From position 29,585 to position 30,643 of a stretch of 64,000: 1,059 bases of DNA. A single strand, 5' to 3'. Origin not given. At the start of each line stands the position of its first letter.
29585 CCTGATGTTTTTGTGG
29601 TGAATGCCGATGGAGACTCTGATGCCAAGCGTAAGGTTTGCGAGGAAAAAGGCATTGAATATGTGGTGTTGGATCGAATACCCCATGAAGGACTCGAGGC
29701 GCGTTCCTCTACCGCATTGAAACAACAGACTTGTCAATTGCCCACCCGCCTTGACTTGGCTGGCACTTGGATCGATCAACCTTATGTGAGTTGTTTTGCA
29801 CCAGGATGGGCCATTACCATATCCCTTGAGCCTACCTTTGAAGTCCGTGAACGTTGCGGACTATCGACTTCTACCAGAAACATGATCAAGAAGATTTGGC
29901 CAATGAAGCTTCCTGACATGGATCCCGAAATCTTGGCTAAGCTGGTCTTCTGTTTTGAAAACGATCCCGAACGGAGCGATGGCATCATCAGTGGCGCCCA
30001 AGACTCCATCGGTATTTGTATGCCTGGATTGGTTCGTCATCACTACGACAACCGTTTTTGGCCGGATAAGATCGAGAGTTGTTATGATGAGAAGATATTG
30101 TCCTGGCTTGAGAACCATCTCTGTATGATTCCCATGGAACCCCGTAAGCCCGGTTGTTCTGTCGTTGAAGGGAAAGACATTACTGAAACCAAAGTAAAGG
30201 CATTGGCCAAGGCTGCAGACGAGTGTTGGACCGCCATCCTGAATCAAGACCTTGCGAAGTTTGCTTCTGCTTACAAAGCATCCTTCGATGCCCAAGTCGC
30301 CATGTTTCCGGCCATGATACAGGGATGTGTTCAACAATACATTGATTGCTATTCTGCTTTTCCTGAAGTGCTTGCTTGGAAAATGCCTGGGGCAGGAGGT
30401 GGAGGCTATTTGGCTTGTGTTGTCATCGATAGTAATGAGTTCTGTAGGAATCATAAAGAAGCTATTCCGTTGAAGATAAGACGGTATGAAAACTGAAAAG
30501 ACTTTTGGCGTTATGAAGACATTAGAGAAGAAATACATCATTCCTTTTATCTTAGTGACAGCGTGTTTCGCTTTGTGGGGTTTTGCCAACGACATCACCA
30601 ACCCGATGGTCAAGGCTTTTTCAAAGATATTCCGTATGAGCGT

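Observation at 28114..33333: Tightly coupled aminotransferase / [cytidylyltransferase-GHMP kinase fusion] / FucP / RhaM-mutarotase / aminotransferase operon: a possible non-Fkp 6-deoxyhexose salvage-and-activation route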

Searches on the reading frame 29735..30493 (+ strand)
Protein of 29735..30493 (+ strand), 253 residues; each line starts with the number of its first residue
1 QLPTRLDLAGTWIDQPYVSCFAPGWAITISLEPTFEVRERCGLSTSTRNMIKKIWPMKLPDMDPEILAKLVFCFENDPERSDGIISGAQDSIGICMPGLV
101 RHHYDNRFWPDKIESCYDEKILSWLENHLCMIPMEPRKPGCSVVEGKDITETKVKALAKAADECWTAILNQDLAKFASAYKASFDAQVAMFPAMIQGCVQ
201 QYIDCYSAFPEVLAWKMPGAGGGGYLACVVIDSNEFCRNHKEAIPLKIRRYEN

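Call 15: search_protein_representatives(protein=window:29735-30493:+)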
Query: 253 residues. Proteins with E-value up to 0.001 (for the whole library): 564; up to 1e-10: 331; up to 1e-30: 93. The best 150 are listed.
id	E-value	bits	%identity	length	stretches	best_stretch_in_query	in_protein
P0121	3.4e-116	403.8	71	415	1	2-250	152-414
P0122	5.8e-111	386.7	69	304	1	2-251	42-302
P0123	6.6e-100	350.4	63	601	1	1-236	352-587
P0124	1.3e-92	326.6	85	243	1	1-163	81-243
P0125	2.5e-91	322.3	63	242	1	2-250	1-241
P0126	8.7e-87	307.4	79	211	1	50-217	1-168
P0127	1.2e-76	274.2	75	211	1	62-220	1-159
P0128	4.5e-75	269.0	83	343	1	19-158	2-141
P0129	1.2e-70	254.5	66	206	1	61-250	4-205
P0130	4.3e-64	233.0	60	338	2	85-250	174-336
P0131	6.1e-64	232.5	48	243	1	2-232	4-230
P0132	1.7e-63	231.1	73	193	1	62-201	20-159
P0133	2.5e-61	224.0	77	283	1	21-143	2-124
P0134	1.2e-60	221.8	79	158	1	16-137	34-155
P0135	7.5e-60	219.1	45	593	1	2-229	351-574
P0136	8.9e-59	215.6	46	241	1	2-229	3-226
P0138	1.7e-53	198.3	43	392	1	2-229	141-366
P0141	5.4e-51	190.1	42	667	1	2-229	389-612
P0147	3.3e-48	180.9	38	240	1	2-227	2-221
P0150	3.3e-47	177.7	38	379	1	2-229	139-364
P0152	3.9e-46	174.2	40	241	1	2-232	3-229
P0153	5.6e-45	170.4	42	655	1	2-229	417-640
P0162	7.5e-42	160.1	40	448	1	2-229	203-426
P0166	7.9e-41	156.8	35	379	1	4-230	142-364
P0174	8.5e-39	150.1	36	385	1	1-228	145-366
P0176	3.8e-37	144.7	37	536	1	2-250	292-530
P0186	3.0e-35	138.5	36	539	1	2-227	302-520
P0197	2.0e-33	132.5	35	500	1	2-230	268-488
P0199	2.6e-33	132.1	36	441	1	2-227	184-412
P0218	2.5e-29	119.1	32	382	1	2-226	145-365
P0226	4.7e-28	114.9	34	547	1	2-229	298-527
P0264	2.5e-22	96.1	30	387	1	2-228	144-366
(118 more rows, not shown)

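Call 17: search_protein_families(library=pfam, proteins=[P0123, P0135, P0141, P0153, P0176, P0186, P0197, P0226, P0162, P0199], max_evalue=0.01)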
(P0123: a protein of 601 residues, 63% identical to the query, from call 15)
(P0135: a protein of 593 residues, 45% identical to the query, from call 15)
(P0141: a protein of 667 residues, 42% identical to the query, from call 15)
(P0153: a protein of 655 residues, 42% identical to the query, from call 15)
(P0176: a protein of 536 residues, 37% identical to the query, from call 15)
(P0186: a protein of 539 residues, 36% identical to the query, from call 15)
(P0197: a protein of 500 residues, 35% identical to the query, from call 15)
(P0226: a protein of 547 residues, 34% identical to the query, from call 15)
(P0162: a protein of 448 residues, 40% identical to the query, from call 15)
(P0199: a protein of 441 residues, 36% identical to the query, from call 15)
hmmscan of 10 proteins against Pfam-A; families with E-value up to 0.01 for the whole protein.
P0123 (601 aa): 4 families
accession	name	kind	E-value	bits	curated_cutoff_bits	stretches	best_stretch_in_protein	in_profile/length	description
PF16363.11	GDP_Man_Dehyd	-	4.9e-129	431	27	1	5-331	1-332/332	GDP-mannose 4,6 dehydratase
PF01370.27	Epimerase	-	1.2e-63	215.1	20.9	1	4-246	1-240/240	NAD dependent epimerase/dehydratase family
PF04321.23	RmlD_sub_bind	-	2.3e-11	43.8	27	1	3-159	2-133/287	RmlD substrate binding domain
PF08544.19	GHMP_kinases_C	-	0.00056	20.7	21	1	548-585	34-70/85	GHMP kinases C terminal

P0135 (593 aa): 3 families
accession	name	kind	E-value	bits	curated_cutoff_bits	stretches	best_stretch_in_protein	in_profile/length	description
PF05336.19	rhaM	-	2e-19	70.2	23.4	1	11-109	4-103/105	L-rhamnose mutarotase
PF01467.32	CTP_transf_like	-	1.6e-13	51.4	21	1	219-346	2-131/133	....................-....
PF08544.19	GHMP_kinases_C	-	0.0092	16.8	21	0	515-575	5-66/85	GHMP kinases C terminal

P0141 (667 aa): 6 families
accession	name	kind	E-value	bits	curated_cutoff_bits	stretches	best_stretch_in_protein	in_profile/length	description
PF00535.33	Glycos_transf_2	-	2.1e-28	99.8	23.3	1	16-135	1-117/168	Glycosyl transferase family 2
PF13641.12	Glyco_tranf_2_3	-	1.6e-14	54.9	27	1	14-238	2-227/230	Glycosyltransferase like family 2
PF10111.15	Glyco_tranf_2_2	-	3.9e-11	43.4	27.3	1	16-115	1-100/276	Glycosyltransferase like family 2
PF13632.12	Glyco_trans_2_3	-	8.7e-10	39.2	27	1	99-294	1-196/198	Glycosyl transferase family group 2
PF13506.12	Glyco_transf_21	-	0.00016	21.7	21.7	1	91-223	25-155/174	Glycosyl transferase family 21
PF08544.19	GHMP_kinases_C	-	0.0065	17.3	21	0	553-614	5-67/85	GHMP kinases C terminal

P0153 (655 aa): 3 families
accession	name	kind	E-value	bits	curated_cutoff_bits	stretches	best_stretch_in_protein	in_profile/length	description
PF01048.26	PNP_UDP_1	-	6.7e-12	45.7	25.1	1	8-247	3-228/233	Phosphorylase superfamily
PF08544.19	GHMP_kinases_C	-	1.3e-06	29.1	21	1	578-644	2-71/85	GHMP kinases C terminal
PF01467.32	CTP_transf_like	-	4.9e-05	24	21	1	296-379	6-86/133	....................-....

P0176 (536 aa): 2 families
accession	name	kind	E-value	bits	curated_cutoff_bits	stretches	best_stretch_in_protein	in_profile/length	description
PF01467.32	CTP_transf_like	-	1.7e-10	41.7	21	1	160-254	2-93/133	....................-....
PF08544.19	GHMP_kinases_C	-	3.7e-07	30.9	21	1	456-520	4-69/85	GHMP kinases C terminal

P0186 (539 aa): 2 families
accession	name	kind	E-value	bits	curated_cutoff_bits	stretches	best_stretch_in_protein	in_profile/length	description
PF01467.32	CTP_transf_like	-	1.9e-23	83.6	21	2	26-160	2-132/133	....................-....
PF06574.18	FAD_syn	-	0.00056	20.2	27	0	168-195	5-32/158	FAD synthetase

P0197 (500 aa): 1 family
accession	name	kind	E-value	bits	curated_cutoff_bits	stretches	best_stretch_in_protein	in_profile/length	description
PF13524.12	Glyco_trans_1_2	-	0.0023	18.4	25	1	179-250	64-131/144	Glycosyl transferase-like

P0226 (547 aa): 1 family
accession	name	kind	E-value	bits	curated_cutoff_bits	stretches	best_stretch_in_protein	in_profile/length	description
PF01467.32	CTP_transf_like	-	2e-12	47.9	21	1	153-248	2-94/133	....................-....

P0162 (448 aa): 2 families
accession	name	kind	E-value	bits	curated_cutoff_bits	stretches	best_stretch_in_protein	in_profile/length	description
PF12919.13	TcdA_TcdB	-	6e-09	36.1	23.6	1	4-42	1-38/382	TcdA/TcdB catalytic glycosyltransferase domain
PF04488.21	Gly_transf_sug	-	6.8e-08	33.5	23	1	21-90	5-84/93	Glycosyltransferase sugar-binding region containing DXD motif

P0199 (441 aa): 1 family
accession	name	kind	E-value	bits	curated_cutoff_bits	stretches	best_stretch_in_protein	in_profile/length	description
PF01467.32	CTP_transf_like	-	3.9e-07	30.8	21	1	34-123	2-88/133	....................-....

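Call 18: search_protein_families(library=pfam, proteins=[P0131, P0136, P0147, P0152, P0138, P0150, P0166, P0174, P0218, P0264], max_evalue=0.01)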
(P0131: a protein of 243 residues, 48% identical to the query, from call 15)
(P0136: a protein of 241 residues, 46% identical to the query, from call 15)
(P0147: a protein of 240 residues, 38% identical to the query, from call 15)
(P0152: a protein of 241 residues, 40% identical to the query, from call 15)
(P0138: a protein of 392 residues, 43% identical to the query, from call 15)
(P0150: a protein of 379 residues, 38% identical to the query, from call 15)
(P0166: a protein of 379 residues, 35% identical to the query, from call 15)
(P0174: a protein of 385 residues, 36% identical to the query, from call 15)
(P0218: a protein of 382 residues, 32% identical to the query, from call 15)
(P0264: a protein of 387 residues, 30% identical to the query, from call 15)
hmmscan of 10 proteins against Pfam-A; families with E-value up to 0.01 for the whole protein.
P0131 (243 aa): 1 family
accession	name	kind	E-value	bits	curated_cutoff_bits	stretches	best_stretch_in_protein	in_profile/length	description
PF08544.19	GHMP_kinases_C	-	0.00061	20.6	21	1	174-233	11-71/85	GHMP kinases C terminal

P0136 (241 aa): 1 family
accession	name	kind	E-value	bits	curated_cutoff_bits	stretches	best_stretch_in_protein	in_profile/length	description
PF08544.19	GHMP_kinases_C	-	7.2e-05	23.6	21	1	166-229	4-69/85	GHMP kinases C terminal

P0147 (240 aa): 0 families

P0152 (241 aa): 1 family
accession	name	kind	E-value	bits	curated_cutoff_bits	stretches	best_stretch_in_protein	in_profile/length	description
PF08544.19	GHMP_kinases_C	-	0.00066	20.5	21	1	207-230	45-69/85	GHMP kinases C terminal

P0138 (392 aa): 1 family
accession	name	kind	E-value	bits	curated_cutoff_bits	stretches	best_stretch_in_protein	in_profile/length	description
PF01467.32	CTP_transf_like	-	5.4e-10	40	21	1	7-101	2-93/133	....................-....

P0150 (379 aa): 1 family
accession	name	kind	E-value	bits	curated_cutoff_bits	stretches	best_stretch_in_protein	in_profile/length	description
PF01467.32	CTP_transf_like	-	6.2e-13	49.6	21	1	7-133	2-130/133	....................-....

P0166 (379 aa): 1 family
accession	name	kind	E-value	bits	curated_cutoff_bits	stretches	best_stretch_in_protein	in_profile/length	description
PF01467.32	CTP_transf_like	-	1.5e-07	32.2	21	1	7-90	2-82/133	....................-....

P0174 (385 aa): 1 family
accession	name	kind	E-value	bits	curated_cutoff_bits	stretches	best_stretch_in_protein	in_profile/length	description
PF01467.32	CTP_transf_like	-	7.8e-12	46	21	1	8-98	2-89/133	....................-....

P0218 (382 aa): 1 family
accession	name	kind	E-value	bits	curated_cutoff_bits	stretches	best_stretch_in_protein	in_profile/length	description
PF01467.32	CTP_transf_like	-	8.5e-14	52.3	21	1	10-139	2-129/133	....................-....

P0264 (387 aa): 1 family
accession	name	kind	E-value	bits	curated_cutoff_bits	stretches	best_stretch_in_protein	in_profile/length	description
PF01467.32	CTP_transf_like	-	3e-12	47.3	21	1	12-124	2-112/133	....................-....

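Call 25: search_solved_structures(query=A2, max_evalue=0.01, show_alignments=3)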
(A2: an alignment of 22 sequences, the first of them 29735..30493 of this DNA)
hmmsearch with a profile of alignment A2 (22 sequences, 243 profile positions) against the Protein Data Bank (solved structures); distinct sequences matched with E-value up to 0.01: 11.
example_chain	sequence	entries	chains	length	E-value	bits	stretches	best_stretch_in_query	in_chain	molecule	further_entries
9iip_A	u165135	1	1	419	1.3e-15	61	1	146-238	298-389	L-fucokinase/L-fucose-1-P guanylyltransferase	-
5yys_A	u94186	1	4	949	2.1e-14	57.1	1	146-238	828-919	L-fucokinase, L-fucose-1-P guanylyltransferase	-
9iit_A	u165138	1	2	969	2.2e-14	57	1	146-238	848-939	L-fucokinase/L-fucose-1-P guanylyltransferase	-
3k85_A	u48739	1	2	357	2.7e-11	46.9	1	33-233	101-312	D-glycero-D-manno-heptose 1-phosphate kinase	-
4usm_A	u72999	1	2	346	7e-08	35.7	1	19-229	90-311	PUTATIVE SUGAR KINASE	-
4usk_A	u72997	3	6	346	8e-08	35.5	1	19-229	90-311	PUTATIVE SUGAR KINASE | SUGAR KINASE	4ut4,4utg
4n3o_A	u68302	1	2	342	1.2e-07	35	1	32-230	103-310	Putative D-glycero-D-manno-heptose 7-phosphate kinase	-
1kkh_A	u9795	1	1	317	1.8e-07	34.4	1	32-234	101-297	Mevalonate Kinase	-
1vis_A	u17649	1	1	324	1.9e-07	34.3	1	32-234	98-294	Mevalonate kinase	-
2x7i_A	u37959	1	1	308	0.0021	21.1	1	152-231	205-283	MEVALONATE KINASE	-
2hfs_A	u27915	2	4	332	0.0092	19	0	157-231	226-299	Mevalonate kinase, putative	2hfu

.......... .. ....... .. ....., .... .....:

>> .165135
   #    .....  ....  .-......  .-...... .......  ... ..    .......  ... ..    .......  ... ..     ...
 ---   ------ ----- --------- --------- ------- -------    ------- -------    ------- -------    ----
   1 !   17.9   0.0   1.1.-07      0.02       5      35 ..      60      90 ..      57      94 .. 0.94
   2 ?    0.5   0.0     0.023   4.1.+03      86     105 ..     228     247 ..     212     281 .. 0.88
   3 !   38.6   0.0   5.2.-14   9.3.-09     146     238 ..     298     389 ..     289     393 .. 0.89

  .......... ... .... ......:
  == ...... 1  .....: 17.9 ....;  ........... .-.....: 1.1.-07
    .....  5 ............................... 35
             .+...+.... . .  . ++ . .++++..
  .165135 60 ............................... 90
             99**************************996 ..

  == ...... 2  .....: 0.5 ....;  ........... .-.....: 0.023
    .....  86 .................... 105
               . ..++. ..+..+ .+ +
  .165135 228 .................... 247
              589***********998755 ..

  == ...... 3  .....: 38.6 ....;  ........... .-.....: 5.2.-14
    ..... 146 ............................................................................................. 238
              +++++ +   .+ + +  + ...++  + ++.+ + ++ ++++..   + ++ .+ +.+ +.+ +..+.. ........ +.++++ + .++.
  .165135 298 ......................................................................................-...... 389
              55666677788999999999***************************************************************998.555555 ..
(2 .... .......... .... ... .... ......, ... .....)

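Call 46: find_encoding_contigs(protein=P0135, flank=8000, max_places=2)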
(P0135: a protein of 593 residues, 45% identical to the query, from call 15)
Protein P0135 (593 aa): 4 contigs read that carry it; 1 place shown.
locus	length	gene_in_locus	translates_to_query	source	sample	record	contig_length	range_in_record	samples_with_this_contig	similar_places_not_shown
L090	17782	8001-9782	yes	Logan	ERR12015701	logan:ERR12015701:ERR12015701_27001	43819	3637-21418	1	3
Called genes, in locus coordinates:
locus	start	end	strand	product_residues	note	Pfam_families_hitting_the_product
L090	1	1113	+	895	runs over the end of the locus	PF01841:Transglut_core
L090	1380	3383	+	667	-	PF14508:GH97_N, PF10566:Glyco_hydro_97, PF14509:GH97_C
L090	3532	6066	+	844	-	PF18962:Por_Secre_tail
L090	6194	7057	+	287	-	PF00583:Acetyltransf_1, PF13508:Acetyltransf_7 (weak), PF13673:Acetyltransf_10 (faint), PF18014:Acetyltransf_18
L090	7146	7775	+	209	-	-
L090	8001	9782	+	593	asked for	PF05336:rhaM, PF01467:CTP_transf_like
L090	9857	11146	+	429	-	PF03137:OATP (faint), PF07690:MFS_1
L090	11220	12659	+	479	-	PF01120:Alpha_L_fucos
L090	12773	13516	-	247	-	PF01346:FKBP_N, PF00254:FKBP_C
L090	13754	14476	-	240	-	PF10108:DNA_pol_B_exo2, PF13482:RNase_H_2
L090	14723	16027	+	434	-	PF15418:DUF4625 (weak)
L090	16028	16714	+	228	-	PF05430:Methyltransf_30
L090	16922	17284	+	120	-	PF07883:Cupin_2 (weak)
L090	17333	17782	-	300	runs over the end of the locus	-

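Call 56: find_encoding_contigs(protein=P0136, flank=6000, max_places=3)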
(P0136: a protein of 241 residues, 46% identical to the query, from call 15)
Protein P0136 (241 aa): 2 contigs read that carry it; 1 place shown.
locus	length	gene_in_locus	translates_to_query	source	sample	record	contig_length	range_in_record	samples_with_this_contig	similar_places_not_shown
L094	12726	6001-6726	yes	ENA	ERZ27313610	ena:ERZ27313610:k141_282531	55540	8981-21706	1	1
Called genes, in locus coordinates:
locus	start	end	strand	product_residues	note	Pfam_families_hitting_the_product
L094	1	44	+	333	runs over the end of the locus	-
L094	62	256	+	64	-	-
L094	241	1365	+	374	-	-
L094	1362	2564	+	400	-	PF00145:DNA_methylase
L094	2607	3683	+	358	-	PF00154:RecA_N (weak), PF21134:T4_UVSX_C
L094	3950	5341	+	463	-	PF13481:AAA_25, PF03796:DnaB_C, PF06745:ATPase (faint)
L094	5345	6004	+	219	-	PF02511:Thy1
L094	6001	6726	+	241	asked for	-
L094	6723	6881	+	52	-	-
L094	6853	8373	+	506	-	PF13191:AAA_16 (weak)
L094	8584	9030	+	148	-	-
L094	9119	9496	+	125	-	-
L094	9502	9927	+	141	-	-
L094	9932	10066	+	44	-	-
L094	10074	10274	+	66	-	-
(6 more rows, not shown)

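Call 57: find_encoding_contigs(protein=P0147, flank=6000, max_places=3)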
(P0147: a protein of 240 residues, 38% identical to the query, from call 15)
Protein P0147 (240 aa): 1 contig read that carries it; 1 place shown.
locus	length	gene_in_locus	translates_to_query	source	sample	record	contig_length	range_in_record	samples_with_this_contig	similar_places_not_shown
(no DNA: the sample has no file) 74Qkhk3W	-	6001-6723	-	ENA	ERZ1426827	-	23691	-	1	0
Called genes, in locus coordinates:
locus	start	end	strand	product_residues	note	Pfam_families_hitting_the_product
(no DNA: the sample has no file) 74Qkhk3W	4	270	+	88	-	-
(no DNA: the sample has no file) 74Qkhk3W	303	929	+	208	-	PF22175:Ogg-HhH, PF00633:HHH (faint)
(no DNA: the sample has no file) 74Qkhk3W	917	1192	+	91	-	-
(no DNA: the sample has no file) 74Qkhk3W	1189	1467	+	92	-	-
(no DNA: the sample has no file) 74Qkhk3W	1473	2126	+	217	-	PF08795:DUF1796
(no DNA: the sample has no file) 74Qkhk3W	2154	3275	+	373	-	-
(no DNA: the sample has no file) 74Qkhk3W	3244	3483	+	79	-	-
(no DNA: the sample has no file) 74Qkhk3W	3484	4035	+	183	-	PF13489:Methyltransf_23, PF13847:Methyltransf_31, PF08241:Methyltransf_11, PF08242:Methyltransf_12 (weak), PF13649:Methyltransf_25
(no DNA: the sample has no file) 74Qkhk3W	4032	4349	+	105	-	-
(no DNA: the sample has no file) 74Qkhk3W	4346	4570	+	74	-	-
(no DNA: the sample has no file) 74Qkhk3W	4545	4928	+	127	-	-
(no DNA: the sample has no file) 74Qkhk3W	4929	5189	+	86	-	-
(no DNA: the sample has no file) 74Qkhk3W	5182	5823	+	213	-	PF01531:Glyco_transf_11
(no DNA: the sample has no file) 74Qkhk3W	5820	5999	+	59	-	-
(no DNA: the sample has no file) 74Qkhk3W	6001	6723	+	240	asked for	-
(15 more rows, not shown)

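Call 58: find_encoding_contigs(protein=P0152, flank=6000, max_places=3)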
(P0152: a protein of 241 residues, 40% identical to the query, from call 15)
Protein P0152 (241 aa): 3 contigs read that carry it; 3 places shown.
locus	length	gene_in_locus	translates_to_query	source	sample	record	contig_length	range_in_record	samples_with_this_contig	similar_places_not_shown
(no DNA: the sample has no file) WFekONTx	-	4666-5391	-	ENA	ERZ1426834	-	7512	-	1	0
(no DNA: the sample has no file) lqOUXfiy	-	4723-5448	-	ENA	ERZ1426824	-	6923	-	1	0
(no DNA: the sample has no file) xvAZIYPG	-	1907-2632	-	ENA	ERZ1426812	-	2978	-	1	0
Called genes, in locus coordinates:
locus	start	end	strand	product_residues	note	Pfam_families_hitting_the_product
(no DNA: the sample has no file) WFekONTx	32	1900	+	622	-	PF00535:Glycos_transf_2, PF10111:Glyco_tranf_2_2, PF02709:Glyco_transf_7C (weak)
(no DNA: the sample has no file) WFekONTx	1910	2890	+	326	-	PF13524:Glyco_trans_1_2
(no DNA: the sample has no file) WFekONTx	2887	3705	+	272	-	PF00884:Sulfatase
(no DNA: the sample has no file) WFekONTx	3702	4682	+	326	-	-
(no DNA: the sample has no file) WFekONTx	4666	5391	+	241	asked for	-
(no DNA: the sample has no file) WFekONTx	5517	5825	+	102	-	-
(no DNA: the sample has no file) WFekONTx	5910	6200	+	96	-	-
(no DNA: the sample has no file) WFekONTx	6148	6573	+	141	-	-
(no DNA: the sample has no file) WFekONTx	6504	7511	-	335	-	?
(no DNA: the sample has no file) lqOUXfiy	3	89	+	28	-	?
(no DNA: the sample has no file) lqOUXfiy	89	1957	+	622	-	PF00535:Glycos_transf_2, PF10111:Glyco_tranf_2_2, PF02709:Glyco_transf_7C (weak)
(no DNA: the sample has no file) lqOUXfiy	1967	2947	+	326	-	PF13524:Glyco_trans_1_2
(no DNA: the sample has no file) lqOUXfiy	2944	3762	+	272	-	PF00884:Sulfatase (weak)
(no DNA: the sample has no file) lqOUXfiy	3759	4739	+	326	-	-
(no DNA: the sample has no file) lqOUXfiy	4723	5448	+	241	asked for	-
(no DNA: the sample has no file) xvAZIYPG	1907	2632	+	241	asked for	-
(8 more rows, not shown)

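Call 61: find_encoding_contigs(protein=P0174, flank=7000, max_places=3)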
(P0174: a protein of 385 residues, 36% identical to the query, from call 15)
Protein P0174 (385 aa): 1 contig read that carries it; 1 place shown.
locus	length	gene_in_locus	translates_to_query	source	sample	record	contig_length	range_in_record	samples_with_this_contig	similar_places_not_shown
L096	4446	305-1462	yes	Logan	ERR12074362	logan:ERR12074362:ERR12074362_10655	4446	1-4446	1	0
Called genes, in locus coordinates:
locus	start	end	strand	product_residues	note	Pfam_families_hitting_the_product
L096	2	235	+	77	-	?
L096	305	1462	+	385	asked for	PF01467:CTP_transf_like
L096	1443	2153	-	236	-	-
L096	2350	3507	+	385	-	PF05368:NmrA, PF01073:3Beta_HSD, PF01370:Epimerase, PF07993:NAD_binding_4 (faint), PF13460:NAD_binding_10 (weak), PF16363:GDP_Man_Dehyd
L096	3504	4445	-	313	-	?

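Call 93: predict_structure(alignment_id=A2)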
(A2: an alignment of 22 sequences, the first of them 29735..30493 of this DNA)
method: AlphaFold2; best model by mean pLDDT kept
length: 253 residues; sequences in the alignment: 22
mean_pLDDT: 95.4   pTM: 0.92
mean pLDDT of the five models: 95.4, 94.8, 94.8, 94.8, 94.4
residues with pLDDT >= 90: 225; 70-90: 27; 50-70: 1; < 50: 0
segments of 3 or more residues with pLDDT < 50: none
pLDDT, mean of each block of 10 residues (from residue 1): 96 97 98 93 92 94 97 92 90 98 98 98 99 93 94 99 99 99 98 92 96 93 93 98 98 74
secondary structure, 60 per line:
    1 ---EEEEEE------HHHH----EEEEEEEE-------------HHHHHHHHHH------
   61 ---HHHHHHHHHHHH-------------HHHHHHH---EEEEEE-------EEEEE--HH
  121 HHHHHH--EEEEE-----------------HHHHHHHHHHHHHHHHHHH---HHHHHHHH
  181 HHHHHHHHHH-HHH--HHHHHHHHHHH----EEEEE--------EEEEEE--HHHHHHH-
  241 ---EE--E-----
elements in order: E4-9 H16-19 E24-31 H45-54 H64-75 H89-95 E99-104 E112-116 H119-126 E129-133 H151-169 H173-190 H197-207 E212-216 E225-230 H233-239
